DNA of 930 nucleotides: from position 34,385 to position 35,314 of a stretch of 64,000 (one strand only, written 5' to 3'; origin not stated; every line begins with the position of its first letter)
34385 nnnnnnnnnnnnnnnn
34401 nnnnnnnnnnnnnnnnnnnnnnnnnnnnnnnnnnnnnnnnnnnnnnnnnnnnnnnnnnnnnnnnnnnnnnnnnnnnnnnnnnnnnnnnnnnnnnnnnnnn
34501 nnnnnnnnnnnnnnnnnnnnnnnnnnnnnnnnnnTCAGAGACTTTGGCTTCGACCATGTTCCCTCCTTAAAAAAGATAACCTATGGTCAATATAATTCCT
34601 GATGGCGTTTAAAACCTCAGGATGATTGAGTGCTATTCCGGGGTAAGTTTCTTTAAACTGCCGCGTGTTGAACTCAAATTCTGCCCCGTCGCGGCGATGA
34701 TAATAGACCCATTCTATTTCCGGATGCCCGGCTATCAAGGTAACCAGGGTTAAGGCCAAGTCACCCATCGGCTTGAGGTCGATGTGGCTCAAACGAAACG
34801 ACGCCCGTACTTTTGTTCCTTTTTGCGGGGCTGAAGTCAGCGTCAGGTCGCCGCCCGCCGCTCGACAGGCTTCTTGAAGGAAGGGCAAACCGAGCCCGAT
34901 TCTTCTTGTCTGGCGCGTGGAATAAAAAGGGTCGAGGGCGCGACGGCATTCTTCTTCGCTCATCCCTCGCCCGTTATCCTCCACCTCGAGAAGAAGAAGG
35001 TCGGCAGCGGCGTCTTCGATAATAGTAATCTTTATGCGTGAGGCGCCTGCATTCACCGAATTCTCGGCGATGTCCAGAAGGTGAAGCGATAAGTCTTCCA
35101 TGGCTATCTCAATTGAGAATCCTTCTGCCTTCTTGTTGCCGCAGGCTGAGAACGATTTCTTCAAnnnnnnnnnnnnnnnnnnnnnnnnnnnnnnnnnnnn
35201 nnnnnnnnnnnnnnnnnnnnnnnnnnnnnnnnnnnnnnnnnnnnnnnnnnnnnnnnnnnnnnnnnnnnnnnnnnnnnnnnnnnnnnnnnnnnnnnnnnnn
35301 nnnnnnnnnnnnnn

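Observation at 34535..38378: DRTGG - HATPase - [FeFe]-hydrogenase-like - DRTGG - PHP - HATPase cassette with altered H-cluster motif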

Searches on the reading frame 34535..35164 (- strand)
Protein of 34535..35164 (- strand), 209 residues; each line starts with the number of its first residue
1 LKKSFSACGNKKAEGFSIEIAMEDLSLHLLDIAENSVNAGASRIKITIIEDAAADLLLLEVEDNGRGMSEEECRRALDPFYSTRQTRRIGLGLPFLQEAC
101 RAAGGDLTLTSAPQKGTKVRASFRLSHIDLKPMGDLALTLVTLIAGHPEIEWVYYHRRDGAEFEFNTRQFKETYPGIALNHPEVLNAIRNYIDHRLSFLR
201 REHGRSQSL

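Call 4: search_protein_families(library=pfam, proteins=[window:34535-35164:-], max_evalue=0.01)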
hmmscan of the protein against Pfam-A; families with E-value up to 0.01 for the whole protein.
window:34535-35164:- (209 aa): 2 families
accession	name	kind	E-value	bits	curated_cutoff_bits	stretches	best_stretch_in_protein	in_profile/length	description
PF02518.31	HATPase_c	-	3.9e-17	63.1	26.4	1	29-125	10-109/111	Histidine kinase-, DNA gyrase B-, and HSP90-like ATPase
PF13589.12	HATPase_c_3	-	7.5e-09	36.2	25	1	29-127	7-107/137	Histidine kinase-, DNA gyrase B-, and HSP90-like ATPase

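Call 52: search_solved_structures(query=A4, max_evalue=0.01)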
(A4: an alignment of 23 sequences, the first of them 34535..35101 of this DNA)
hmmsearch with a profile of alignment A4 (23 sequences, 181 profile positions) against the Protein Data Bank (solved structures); distinct sequences matched with E-value up to 0.01: 88 (the best 60 are shown).
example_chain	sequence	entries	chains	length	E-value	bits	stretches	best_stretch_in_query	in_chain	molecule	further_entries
3d36_A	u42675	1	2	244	7.9e-16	61.2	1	12-104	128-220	Sporulation kinase B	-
9p6i_A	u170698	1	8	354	4.2e-14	55.6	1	8-101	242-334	histidine kinase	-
3sl2_A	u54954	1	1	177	1.4e-13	53.9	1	12-105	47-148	Sensor histidine kinase yycG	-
9jfj_A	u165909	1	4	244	2.6e-13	53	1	8-103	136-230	Sensor histidine kinase ZraS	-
5idm_A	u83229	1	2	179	5.6e-11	45.4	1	36-102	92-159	Cell cycle histidine kinase CckA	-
5idj_A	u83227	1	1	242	1.1e-10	44.5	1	36-102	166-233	Histidine kinase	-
6paj_A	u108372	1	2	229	1.1e-10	44.4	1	24-102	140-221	Sensor protein SrrB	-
9qq6_A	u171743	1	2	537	2.7e-10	43.1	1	5-105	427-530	histidine kinase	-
3a0t_A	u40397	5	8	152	5.7e-09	38.8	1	11-88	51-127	Sensor protein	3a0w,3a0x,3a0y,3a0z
9qjg_A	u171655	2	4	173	2.9e-08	36.5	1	28-101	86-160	histidine kinase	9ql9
3a0r_A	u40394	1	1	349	3e-08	36.5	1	11-88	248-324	Sensor protein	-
9n2k_A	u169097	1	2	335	3.8e-08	36.2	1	14-68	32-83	DNA mismatch repair protein MutL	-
4gcz_A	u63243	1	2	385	4.5e-08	35.9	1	12-102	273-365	Blue-light photoreceptor, Sensor protein fixL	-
8a3u_A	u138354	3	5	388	5e-08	35.8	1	12-102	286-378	Putative Sensory box protein,Sensor protein FixL | Putative Sensory box protein,Putative Sensory box protein,Sensor protein FixL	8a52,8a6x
8a7f_A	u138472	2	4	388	5.1e-08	35.7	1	12-102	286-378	Putative Sensory box protein,Sensor protein FixL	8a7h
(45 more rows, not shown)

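Call 73: search_protein_families(library=ncbifam, proteins=[window:34535-35101:-], max_evalue=0.001)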
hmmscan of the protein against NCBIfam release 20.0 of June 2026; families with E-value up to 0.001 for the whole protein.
window:34535-35101:- (188 aa): 51 families (the best 25 are shown)
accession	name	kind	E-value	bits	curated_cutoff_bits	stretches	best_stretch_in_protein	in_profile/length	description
NF008468.0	PRK11360.1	equivalog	1.3e-14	53.5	646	1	6-105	509-609/616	two-component system sensor histidine kinase AtoS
NF040750.1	tetrathio_HK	equivalog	2.5e-11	42.8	750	1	8-94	461-544/555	tetrathionate respiration histidine kinase TtrS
NF010411.0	PRK13837.1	equivalog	4.5e-11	41.5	647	1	32-100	604-671/828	two-component system VirA-like sensor kinase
TIGR02916.1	PEP_his_kin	equivalog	1.7e-09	36.8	300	1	9-99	585-675/679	XrtA/PEP-CTERM system histidine kinase PrsK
NF007004.0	PRK09467.1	equivalog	2.7e-09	36.4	415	1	10-104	341-436/440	two-component system sensor histidine kinase EnvZ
NF010076.0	PRK13557.1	subfamily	1.9e-08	33.2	631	1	36-106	325-396/540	histidine kinase famiy protein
TIGR00585.2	mutl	equivalog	2.2e-08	33.5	180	1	12-59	29-73/555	DNA mismatch repair endonuclease MutL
NF007688.0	PRK10364.1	equivalog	2.3e-08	33.2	479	1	7-99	355-446/460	two-component system sensor histidine kinase ZraS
NF052574.1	HisKinEspCMyxo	equivalog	2.3e-08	32.7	1200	1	22-96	555-629/785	serine histidine kinase EspC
NF011874.0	PRK15347.1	equivalog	2.8e-08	32.3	852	1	25-127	534-635/921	two component system sensor kinase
NF046044.1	PnpS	equivalog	4e-08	32.7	400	1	8-99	290-386/390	two-component system histidine kinase PnpS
TIGR01925.2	spIIAB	equivalog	9.3e-08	32.1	135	1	23-100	60-132/137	anti-sigma F factor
NF008312.0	PRK11100.1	equivalog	9.4e-08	31.3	356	1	9-102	375-472/477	two-component system sensor histidine kinase CreC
TIGR02938.1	nifL_nitrog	equivalog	1.7e-07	30.2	242.45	1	7-103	394-493/494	nitrogen fixation negative regulator NifL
NF008298.1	PRK11086.1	subfamily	2.4e-07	29.6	520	1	15-98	435-519/529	DcuS/MalK family sensor histidine kinase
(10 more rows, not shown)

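Call 100: find_homologous_proteins(query=window:34535-35101:-, max_evalue=0.00001)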
Query window:34535-35101:- (188 aa): 1548 proteins with E <= 0.00001 among 1902 candidates; the best 120 are listed.
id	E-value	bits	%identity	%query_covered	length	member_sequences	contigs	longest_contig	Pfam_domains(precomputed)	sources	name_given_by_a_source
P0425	2.7e-111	387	93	100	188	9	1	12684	PF02518.32,PF13589.13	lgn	-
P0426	4.5e-93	328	76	100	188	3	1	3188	PF02518.32,PF13589.13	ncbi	-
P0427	6.8e-90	318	74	100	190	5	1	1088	PF02518.32,PF13589.13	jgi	-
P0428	1.1e-86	307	73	100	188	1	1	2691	PF02518.32,PF13589.13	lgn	-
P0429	8.5e-86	304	71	100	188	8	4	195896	PF02518.32,PF13589.13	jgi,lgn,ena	-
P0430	2.0e-85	303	73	100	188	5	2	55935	PF02518.32,PF13589.13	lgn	-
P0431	5.5e-85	302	72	100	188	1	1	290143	PF02518.32,PF13589.13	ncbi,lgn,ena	-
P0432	6.6e-82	292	69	97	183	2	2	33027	PF02518.32,PF13589.13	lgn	-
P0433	2.7e-81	290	69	98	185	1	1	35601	PF02518.32,PF13589.13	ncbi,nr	ncbi:MAG: ATP-binding protein [Candidatus Aminicenantes bacterium]|nr:ATP-binding protein [Candidatu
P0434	7.1e-60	220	56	100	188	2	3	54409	PF02518.32,PF13589.13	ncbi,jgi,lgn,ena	-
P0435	5.8e-59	217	57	100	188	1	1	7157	PF02518.32,PF13589.13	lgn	-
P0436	3.7e-57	211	55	96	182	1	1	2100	PF02518.32,PF13589.13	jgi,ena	-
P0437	1.6e-56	209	54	94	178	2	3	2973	PF02518.32,PF13589.13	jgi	jgi:anti-sigma regulatory factor (Ser/Thr protein kinase)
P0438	1.7e-56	209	56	96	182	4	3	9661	PF02518.32,PF13589.13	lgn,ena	-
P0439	3.7e-56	208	57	91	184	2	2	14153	PF02518.32,PF13589.13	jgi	jgi:hypothetical protein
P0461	4.7e-53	198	51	95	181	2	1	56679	PF02518.32,PF13589.13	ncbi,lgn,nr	ncbi:MAG: ATP-binding protein [Nitrospirae bacterium]|nr:ATP-binding protein [Nitrospirota bacterium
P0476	5.2e-52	194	54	96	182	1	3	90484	PF02518.32,PF13589.13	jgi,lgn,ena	jgi:anti-sigma regulatory factor (Ser/Thr protein kinase)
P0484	6.7e-52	194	52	99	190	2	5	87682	PF02518.32,PF13589.13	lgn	-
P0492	2.5e-51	192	52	89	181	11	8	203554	PF02518.32,PF13589.13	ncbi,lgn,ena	ncbi:MAG: ATP-binding protein [Nitrospirota bacterium]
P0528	3.8e-50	188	54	89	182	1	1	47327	PF02518.32,PF13589.13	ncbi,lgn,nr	ncbi:MAG: sensor histidine kinase [Deltaproteobacteria bacterium]|nr:sensor histidine kinase [Deltap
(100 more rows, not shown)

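Call 103: find_encoding_contigs(protein=P0492, flank=9000, max_places=1)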
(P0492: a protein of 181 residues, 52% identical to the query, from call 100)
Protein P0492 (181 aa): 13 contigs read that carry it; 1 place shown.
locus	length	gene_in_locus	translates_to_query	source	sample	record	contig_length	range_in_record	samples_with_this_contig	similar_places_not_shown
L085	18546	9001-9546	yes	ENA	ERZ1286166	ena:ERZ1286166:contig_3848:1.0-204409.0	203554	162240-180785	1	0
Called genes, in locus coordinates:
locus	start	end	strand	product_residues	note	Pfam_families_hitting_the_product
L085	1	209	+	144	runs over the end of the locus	PF01597:GCV_H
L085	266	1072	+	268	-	PF00072:Response_reg, PF01257:2Fe-2S_thioredx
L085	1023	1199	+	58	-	PF01257:2Fe-2S_thioredx (weak)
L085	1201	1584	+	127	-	-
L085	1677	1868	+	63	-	-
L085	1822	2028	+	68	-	-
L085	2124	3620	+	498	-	PF01512:Complex1_51K, PF12797:Fer4_2 (faint), PF10589:NADH_4Fe-4S, PF00037:Fer4 (weak), PF12838:Fer4_7 (weak), PF13187:Fer4_9 (weak), PF13237:Fer4_10, PF14697:Fer4_21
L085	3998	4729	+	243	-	PF00037:Fer4 (weak), PF04879:Molybdop_Fe4S4, PF00384:Molybdopterin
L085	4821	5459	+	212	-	PF00384:Molybdopterin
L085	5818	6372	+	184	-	PF07085:DRTGG (weak)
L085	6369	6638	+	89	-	-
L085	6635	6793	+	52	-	-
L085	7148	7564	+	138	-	PF02811:PHP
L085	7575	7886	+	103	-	-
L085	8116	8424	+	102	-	-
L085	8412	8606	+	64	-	PF10049:DUF2283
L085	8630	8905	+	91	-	-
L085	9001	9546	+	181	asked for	PF02518:HATPase_c, PF13589:HATPase_c_3 (weak)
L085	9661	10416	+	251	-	PF00989:PAS, PF08448:PAS_4 (weak), PF13426:PAS_9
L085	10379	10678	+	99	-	-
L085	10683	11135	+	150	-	PF02518:HATPase_c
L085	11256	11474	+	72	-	-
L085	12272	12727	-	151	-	-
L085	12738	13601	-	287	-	PF01063:Aminotran_4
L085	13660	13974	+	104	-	-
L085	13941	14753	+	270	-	PF00989:PAS, PF08448:PAS_4, PF12860:PAS_7 (faint), PF13426:PAS_9, PF08447:PAS_3, PF00989:PAS (weak), PF08448:PAS_4, PF13426:PAS_9, +2 more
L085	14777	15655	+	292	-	PF02518:HATPase_c, PF00072:Response_reg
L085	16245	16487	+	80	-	-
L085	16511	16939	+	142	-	PF02784:Orn_Arg_deC_N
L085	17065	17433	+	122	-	PF00278:Orn_DAP_Arg_deC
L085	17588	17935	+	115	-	PF17284:Spermine_synt_N, PF01564:Spermine_synth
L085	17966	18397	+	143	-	PF01564:Spermine_synth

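Call 104: find_encoding_contigs(protein=P0528, flank=9000, max_places=1)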
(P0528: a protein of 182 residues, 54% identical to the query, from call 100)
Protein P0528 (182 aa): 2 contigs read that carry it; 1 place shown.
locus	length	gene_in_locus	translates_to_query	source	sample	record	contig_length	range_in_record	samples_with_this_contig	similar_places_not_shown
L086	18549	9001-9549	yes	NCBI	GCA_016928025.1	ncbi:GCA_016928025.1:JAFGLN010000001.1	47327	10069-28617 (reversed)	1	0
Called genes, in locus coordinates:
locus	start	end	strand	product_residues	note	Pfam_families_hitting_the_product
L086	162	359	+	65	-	-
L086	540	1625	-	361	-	PF01926:MMR_HSR1, PF02421:FeoB_N, PF06071:YchF-GTPase_C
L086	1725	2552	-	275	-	PF13507:GATase_5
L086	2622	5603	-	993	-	PF02700:PurS (faint), PF18072:FGAR-AT_linker, PF00586:AIRS, PF02769:AIRS_C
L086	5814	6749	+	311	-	PF00056:Ldh_1_N, PF02866:Ldh_1_C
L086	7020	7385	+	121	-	PF07085:DRTGG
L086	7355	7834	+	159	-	-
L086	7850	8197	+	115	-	-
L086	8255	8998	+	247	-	PF02811:PHP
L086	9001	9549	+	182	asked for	PF02518:HATPase_c, PF13589:HATPase_c_3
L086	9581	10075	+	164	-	PF01257:2Fe-2S_thioredx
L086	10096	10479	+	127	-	-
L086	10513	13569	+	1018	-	PF01257:2Fe-2S_thioredx (weak), PF01512:Complex1_51K, PF10589:NADH_4Fe-4S, PF14691:Fer4_20, PF00890:FAD_binding_2 (weak), PF07992:Pyr_redox_2, PF13450:NAD_binding_8, PF13738:Pyr_redox_3, +8 more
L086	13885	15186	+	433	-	PF00919:UPF0004, PF04055:Radical_SAM, PF01938:TRAM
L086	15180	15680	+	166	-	PF02577:BFN_dom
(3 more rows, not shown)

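Call 105: find_encoding_contigs(protein=P0461, flank=9000, max_places=1)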
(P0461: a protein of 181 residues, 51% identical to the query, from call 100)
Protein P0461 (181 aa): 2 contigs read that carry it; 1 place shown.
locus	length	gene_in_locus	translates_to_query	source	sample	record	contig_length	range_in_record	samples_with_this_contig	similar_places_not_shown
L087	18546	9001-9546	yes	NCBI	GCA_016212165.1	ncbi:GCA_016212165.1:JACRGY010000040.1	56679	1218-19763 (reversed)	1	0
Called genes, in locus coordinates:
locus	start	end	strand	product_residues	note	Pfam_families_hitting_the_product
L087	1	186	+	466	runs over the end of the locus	PF00072:Response_reg, PF00158:Sigma54_activat, PF14532:Sigma54_activ_2, PF07728:AAA_5 (weak), PF25601:AAA_lid_14, PF02954:HTH_8 (weak)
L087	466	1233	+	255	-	PF00072:Response_reg, PF01597:GCV_H (weak)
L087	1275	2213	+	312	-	PF00072:Response_reg, PF01257:2Fe-2S_thioredx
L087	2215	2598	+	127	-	-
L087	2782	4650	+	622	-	PF01257:2Fe-2S_thioredx (weak), PF01512:Complex1_51K, PF10589:NADH_4Fe-4S, PF12797:Fer4_2 (faint), PF13237:Fer4_10 (weak), PF14697:Fer4_21, PF12838:Fer4_7 (weak), PF13187:Fer4_9 (weak), +1 more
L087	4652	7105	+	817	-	PF00111:Fer2 (weak), PF13510:Fer2_4, PF10588:NADH-G_4Fe-4S_3, PF12838:Fer4_7 (weak), PF22117:Fer4_Nqo3, PF04879:Molybdop_Fe4S4, PF00384:Molybdopterin, PF01568:Molydop_binding, +1 more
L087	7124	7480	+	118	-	PF07085:DRTGG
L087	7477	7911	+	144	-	PF13581:HATPase_c_2, PF02518:HATPase_c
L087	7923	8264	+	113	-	-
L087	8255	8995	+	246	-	PF02811:PHP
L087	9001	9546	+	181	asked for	PF02518:HATPase_c, PF13589:HATPase_c_3 (weak)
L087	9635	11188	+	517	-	PF00989:PAS, PF08448:PAS_4, PF13426:PAS_9, PF02518:HATPase_c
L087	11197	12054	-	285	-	PF01063:Aminotran_4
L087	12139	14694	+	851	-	PF00989:PAS, PF13426:PAS_9, PF08448:PAS_4, PF00989:PAS, PF08448:PAS_4, PF13426:PAS_9, PF00512:HisKA, PF02518:HATPase_c, +8 more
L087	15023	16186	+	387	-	PF00278:Orn_DAP_Arg_deC, PF02784:Orn_Arg_deC_N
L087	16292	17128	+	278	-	PF17284:Spermine_synt_N, PF01564:Spermine_synth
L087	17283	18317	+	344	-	PF01628:HrcA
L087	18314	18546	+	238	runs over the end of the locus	PF01025:GrpE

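Call 106: find_encoding_contigs(protein=P0476, flank=9000, max_places=1)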
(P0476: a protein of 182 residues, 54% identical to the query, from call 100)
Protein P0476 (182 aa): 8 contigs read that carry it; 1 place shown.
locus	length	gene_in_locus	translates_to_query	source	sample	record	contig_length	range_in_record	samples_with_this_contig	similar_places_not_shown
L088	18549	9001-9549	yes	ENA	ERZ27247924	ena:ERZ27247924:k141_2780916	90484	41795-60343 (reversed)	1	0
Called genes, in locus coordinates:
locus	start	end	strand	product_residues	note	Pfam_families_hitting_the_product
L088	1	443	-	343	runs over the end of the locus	PF12838:Fer4_7 (faint), PF13237:Fer4_10 (faint), PF12797:Fer4_2 (faint)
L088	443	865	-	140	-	PF02662:FlpD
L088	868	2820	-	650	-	PF00890:FAD_binding_2 (weak), PF01266:DAO (weak), PF07992:Pyr_redox_2 (weak), PF12831:FAD_oxidored (weak), PF13450:NAD_binding_8 (weak), PF00037:Fer4 (weak), PF12838:Fer4_7 (weak), PF13187:Fer4_9 (weak), +4 more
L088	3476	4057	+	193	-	PF13183:Fer4_8, PF12838:Fer4_7 (weak), PF13187:Fer4_9, PF13534:Fer4_17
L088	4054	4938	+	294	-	PF02754:CCG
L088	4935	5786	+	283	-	PF07992:Pyr_redox_2 (weak), PF00070:Pyr_redox (faint), PF00890:FAD_binding_2, PF01266:DAO (weak), PF12831:FAD_oxidored, PF13450:NAD_binding_8, PF00037:Fer4 (weak)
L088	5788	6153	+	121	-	-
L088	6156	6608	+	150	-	PF13581:HATPase_c_2 (weak), PF02518:HATPase_c (weak)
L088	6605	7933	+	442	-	PF12838:Fer4_7, PF13187:Fer4_9 (weak), PF13237:Fer4_10, PF14697:Fer4_21, PF25160:LdpA_Fe-S-bd (weak), PF00037:Fer4 (weak), PF02906:Fe_hyd_lg_C, PF04060:FeS, +1 more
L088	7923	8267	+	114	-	-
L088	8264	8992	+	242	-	PF02811:PHP (weak), PF13263:PHP_C (weak)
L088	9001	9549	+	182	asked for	PF02518:HATPase_c, PF13589:HATPase_c_3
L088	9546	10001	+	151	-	PF01257:2Fe-2S_thioredx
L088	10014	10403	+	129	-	-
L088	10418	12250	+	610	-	PF01257:2Fe-2S_thioredx (weak), PF01512:Complex1_51K, PF10531:SLBB (faint), PF10589:NADH_4Fe-4S, PF14697:Fer4_21 (weak)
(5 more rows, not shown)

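Call 107: find_encoding_contigs(protein=P0484, flank=9000, max_places=1)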
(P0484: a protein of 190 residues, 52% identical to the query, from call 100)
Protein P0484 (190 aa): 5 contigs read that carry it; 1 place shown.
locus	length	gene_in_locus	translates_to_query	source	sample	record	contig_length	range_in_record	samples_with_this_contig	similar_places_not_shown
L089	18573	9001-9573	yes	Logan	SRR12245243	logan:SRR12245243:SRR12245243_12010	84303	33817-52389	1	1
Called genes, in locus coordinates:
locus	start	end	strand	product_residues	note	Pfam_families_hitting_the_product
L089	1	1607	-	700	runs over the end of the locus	PF07715:Plug, PF00593:TonB_dep_Rec_b-barrel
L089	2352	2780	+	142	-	PF01047:MarR, PF12802:MarR_2, PF13601:HTH_34 (weak), PF01022:HTH_5 (weak)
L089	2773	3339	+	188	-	PF01750:HycI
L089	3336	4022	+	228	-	PF13183:Fer4_8, PF13237:Fer4_10 (faint), PF12838:Fer4_7 (weak), PF13187:Fer4_9, PF13534:Fer4_17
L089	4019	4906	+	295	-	PF02754:CCG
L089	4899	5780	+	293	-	PF07992:Pyr_redox_2 (weak), PF00890:FAD_binding_2 (weak), PF01266:DAO (weak), PF12831:FAD_oxidored, PF13450:NAD_binding_8, PF00037:Fer4 (weak)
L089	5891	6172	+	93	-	-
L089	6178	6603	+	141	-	PF13581:HATPase_c_2, PF02518:HATPase_c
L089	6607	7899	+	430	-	PF12797:Fer4_2 (faint), PF13187:Fer4_9 (weak), PF13237:Fer4_10, PF14697:Fer4_21 (weak), PF25160:LdpA_Fe-S-bd (weak), PF00037:Fer4 (weak), PF02906:Fe_hyd_lg_C, PF04060:FeS, +3 more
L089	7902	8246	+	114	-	PF07085:DRTGG (weak)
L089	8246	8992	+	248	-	PF02811:PHP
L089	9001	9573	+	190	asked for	PF02518:HATPase_c, PF13589:HATPase_c_3 (weak)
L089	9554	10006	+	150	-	PF01257:2Fe-2S_thioredx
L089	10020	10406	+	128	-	-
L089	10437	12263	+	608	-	PF01512:Complex1_51K, PF10531:SLBB (weak), PF10589:NADH_4Fe-4S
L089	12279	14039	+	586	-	PF00111:Fer2, PF13510:Fer2_4, PF12838:Fer4_7 (weak), PF13187:Fer4_9 (weak), PF14697:Fer4_21 (weak), PF14697:Fer4_21, PF12838:Fer4_7, PF13187:Fer4_9, +8 more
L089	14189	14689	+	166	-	PF02662:FlpD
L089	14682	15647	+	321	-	PF01058:Oxidored_q6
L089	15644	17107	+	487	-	PF27537:HoxH, PF00374:NiFeSe_Hases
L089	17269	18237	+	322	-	PF04542:Sigma70_r2, PF08281:Sigma70_r4_2, PF04545:Sigma70_r4 (weak)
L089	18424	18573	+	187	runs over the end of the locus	-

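Call 108: predict_structure(alignment_id=A8)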
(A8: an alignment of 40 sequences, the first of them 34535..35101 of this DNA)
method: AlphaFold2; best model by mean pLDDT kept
length: 188 residues; sequences in the alignment: 40
mean_pLDDT: 86.5   pTM: 0.84
mean pLDDT of the five models: 86.5, 86.4, 85.9, 84.9, 84.4
residues with pLDDT >= 90: 116; 70-90: 49; 50-70: 10; < 50: 13
segments of 3 or more residues with pLDDT < 50: 63-69, 183-188
pLDDT, mean of each block of 10 residues (from residue 1): 83 92 97 96 91 75 48 87 93 94 86 91 96 95 95 91 95 89 42
secondary structure, 60 per line:
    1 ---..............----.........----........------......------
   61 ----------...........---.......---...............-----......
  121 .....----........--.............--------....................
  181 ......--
elements in order: H4-17 E22-30 E35-42 H49-54 H71-81 E85-91 E95-103 H104-109 H115-125 E130-137 E140-145 H146-152 H161-186
